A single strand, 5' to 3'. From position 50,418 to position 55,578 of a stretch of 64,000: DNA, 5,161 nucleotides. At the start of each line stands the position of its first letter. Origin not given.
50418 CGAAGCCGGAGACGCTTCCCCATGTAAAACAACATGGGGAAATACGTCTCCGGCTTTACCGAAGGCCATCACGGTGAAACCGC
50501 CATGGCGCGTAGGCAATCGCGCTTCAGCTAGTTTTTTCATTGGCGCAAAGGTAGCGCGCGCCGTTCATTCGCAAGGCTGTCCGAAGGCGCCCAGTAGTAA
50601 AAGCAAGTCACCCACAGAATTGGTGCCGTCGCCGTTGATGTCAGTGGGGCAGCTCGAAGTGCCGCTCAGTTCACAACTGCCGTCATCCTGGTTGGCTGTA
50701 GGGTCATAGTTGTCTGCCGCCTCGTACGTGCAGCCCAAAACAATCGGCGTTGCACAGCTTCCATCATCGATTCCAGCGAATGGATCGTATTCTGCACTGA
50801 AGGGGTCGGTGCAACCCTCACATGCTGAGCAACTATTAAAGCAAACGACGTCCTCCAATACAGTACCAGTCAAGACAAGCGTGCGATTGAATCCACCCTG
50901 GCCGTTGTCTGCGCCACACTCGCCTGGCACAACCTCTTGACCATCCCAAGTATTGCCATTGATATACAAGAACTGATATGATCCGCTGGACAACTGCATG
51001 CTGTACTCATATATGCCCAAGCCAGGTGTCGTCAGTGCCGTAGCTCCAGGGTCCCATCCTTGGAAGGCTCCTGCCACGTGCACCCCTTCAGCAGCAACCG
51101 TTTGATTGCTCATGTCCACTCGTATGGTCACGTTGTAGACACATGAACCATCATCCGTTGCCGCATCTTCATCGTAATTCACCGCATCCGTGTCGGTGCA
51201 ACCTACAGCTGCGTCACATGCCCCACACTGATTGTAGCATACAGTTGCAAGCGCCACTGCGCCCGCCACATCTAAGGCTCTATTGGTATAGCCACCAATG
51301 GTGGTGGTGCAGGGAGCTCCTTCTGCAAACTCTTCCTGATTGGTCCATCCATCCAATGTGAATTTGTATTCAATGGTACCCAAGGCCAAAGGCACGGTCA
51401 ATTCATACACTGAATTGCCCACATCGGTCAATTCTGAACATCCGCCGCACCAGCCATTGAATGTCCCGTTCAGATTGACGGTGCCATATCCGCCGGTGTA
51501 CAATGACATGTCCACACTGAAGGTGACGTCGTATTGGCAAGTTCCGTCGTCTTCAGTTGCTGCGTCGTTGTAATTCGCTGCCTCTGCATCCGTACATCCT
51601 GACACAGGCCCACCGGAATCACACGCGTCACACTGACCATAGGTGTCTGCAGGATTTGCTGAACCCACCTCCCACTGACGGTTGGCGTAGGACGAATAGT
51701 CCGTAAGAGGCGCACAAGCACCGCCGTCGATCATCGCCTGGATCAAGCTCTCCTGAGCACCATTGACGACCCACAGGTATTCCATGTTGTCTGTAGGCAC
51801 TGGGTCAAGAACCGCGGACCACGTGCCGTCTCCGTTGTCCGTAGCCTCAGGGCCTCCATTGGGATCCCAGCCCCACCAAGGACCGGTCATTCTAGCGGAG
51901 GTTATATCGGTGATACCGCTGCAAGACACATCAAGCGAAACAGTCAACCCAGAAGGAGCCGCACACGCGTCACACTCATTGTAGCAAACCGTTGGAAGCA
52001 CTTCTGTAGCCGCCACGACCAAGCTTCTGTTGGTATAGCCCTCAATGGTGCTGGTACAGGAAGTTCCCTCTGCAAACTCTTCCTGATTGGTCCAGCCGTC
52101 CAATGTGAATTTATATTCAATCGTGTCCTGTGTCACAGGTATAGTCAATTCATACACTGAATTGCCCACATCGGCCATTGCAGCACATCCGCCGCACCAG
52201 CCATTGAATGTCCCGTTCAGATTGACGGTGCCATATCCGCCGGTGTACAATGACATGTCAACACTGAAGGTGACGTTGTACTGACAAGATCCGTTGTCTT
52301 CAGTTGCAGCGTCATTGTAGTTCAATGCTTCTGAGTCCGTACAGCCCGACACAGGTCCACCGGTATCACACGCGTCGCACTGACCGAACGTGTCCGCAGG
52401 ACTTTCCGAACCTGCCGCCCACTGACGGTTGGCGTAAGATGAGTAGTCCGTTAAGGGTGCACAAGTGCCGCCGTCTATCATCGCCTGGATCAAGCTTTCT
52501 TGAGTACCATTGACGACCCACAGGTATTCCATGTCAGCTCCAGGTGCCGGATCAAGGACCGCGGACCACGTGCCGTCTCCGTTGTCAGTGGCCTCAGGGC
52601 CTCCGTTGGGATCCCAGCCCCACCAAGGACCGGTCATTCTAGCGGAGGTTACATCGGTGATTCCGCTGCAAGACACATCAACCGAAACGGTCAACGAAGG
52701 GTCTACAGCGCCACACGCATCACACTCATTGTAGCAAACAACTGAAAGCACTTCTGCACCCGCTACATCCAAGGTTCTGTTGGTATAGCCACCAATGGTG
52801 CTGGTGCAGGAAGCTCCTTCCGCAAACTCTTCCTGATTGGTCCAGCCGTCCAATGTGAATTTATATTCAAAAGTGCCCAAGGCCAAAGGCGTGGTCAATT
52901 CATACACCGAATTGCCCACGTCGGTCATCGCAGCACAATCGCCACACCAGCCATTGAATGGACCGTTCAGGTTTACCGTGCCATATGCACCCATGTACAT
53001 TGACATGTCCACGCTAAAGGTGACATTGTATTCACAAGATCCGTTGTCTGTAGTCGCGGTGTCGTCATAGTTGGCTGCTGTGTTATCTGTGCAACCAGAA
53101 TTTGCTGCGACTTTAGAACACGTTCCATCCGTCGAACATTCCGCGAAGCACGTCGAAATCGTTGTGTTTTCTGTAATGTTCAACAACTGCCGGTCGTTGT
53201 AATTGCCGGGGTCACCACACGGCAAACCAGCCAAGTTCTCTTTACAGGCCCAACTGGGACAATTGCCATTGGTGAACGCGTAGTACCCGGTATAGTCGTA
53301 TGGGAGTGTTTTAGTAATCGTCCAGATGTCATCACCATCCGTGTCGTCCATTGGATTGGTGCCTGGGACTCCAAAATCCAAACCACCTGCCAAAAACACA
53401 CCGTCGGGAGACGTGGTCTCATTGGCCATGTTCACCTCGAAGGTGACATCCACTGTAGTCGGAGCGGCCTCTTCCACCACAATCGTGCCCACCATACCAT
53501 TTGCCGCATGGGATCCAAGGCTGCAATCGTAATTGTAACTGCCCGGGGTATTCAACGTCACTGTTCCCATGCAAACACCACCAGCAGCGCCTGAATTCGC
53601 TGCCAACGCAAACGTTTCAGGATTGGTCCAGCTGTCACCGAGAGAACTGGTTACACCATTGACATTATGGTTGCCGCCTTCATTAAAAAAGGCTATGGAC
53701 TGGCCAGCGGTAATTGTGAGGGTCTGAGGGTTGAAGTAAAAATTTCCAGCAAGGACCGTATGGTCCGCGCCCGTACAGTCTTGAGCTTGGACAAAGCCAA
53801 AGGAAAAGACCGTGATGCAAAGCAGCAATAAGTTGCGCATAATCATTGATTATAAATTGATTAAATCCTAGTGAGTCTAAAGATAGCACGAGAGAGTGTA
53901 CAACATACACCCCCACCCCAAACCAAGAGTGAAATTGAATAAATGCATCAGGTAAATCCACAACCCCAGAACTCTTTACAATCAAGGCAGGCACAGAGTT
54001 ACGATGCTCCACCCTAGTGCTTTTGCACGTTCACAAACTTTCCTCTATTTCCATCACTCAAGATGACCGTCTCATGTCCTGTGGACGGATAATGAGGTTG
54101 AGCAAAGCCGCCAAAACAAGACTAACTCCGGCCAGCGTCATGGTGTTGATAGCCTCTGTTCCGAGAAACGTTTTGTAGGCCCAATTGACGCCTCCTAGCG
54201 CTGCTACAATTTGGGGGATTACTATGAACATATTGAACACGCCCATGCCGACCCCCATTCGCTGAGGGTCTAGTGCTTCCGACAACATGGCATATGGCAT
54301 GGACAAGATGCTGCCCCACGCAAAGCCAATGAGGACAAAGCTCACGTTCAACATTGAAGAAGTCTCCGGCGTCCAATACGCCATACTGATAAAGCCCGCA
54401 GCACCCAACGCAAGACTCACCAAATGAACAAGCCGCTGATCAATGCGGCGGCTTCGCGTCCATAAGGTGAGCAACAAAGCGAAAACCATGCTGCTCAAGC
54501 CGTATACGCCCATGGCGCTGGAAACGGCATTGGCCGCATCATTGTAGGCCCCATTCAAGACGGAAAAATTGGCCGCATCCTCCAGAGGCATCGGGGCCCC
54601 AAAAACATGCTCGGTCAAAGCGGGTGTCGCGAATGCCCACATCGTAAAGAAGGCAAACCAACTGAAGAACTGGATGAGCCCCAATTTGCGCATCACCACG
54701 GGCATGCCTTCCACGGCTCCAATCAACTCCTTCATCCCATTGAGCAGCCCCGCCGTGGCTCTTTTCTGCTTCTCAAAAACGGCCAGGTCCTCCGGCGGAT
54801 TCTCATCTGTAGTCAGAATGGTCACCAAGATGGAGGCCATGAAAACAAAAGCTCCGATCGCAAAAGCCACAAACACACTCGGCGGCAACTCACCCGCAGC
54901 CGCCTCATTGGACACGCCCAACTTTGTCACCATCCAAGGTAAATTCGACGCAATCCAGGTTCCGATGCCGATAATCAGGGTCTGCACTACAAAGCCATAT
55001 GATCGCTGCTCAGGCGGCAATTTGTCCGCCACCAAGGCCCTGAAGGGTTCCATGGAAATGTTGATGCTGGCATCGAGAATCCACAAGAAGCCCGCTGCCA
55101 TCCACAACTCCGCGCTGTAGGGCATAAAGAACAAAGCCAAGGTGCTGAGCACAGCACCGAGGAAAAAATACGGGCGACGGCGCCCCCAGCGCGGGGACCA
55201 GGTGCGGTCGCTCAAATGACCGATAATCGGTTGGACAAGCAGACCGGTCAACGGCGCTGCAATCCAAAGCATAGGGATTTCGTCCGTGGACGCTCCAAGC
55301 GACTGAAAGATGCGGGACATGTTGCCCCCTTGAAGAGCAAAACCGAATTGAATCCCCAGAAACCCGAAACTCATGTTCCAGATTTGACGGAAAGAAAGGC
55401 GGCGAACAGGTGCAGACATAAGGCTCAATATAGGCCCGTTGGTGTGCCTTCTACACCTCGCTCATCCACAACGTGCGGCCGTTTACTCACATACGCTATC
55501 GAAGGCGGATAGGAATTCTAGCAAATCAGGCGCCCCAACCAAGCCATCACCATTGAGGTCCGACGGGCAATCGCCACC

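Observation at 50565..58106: Recurrent extreme C-terminal motif: a Cys-bracketed single EF-hand (dockerin-like) tail on large secreted proteins that lack a T9SS CTD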

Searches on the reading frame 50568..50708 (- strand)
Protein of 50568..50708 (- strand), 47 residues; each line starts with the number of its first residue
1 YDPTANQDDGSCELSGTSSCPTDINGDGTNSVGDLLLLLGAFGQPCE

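Call 14: search_protein_families(library=ncbifam, proteins=[window:50568-50708:-], max_evalue=10)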
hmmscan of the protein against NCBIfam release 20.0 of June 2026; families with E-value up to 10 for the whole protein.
seq(47 aa): 0 families

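Call 15: search_protein_families(library=pfam, proteins=[window:50568-50708:-], max_evalue=10)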
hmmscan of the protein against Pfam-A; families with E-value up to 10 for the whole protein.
seq(47 aa): 2 families
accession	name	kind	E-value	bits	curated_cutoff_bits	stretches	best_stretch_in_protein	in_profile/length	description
PF01839.29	FG-GAP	-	0.022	15.1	22.1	1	16-28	2-14/37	FG-GAP repeat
PF22836.1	TEX13B_C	-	0.088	13.2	27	1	14-35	18-39/44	Testis-expressed protein 13B, C-terminal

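Call 25: find_homologous_proteins(query=A2, max_evalue=10)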
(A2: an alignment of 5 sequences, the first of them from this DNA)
Query A2 (5 sequences) (41 aa, profile of the alignment): 9 proteins with E <= 10 among 49 candidates.
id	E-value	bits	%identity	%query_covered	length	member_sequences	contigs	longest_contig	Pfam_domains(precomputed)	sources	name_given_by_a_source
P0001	6.2e-17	79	59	66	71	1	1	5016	-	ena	-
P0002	1.4e-15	75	52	66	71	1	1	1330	-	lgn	-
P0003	1.2e-14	72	55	76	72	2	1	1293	-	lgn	-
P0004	2.6e-8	52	65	76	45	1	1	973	-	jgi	jgi:hypothetical protein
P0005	1.5e-6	46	50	73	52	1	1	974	-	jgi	-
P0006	2.1e-6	45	54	90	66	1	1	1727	-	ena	-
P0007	4.2e-5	41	44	66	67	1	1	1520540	-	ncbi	-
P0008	1.3e-3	37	50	59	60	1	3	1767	-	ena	-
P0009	5.4e-2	31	37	73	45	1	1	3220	-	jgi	jgi:hypothetical protein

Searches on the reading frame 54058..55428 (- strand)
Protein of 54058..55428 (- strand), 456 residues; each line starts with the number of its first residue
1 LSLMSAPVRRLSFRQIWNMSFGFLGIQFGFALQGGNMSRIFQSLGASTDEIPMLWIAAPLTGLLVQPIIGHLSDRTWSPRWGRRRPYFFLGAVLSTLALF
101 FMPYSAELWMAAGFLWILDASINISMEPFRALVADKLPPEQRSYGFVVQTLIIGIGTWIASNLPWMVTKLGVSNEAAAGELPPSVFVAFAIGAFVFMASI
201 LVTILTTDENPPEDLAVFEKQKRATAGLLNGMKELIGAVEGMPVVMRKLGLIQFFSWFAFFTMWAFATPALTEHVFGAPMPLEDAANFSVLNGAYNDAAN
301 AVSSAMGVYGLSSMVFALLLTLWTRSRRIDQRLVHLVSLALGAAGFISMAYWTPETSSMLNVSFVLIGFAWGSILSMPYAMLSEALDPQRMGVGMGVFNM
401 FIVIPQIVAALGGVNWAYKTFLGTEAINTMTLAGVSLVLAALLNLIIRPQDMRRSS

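Call 14: search_protein_families(library=ncbifam, proteins=[window:54058-55428:-], max_evalue=10)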
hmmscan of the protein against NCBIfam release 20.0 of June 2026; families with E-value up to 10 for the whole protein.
window:54058-55428:- (456 aa): 2 families
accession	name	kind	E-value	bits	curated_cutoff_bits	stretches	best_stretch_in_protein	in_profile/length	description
TIGR01301.1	GPH_sucrose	subfamily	3.9e-28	98.5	511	1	24-449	14-471/476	sucrose/proton symporter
TIGR00880.1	2_A_01_02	superfamily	0.0001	22.4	131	3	308-443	6-135/141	multidrug resistance protein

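Call 15: search_protein_families(library=pfam, proteins=[window:54058-55428:-], max_evalue=10)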
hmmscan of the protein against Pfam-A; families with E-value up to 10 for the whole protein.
window:54058-55428:- (456 aa): 4 families
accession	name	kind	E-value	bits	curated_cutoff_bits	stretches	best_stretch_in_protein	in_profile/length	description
PF07690.21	MFS_1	-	8.8e-26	91.1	33.4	1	20-409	2-346/347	Major Facilitator Superfamily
PF13347.12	MFS_2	-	1.2e-08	34.4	27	2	56-221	40-205/427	MFS/sugar transport protein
PF12832.13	MFS_1_like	-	7.8e-05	22.3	25.2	1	41-416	26-362/373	MFS_1 like family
PF09990.14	DUF2231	-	0.011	16.2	26.4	1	333-443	8-119/139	Predicted membrane protein (DUF2231)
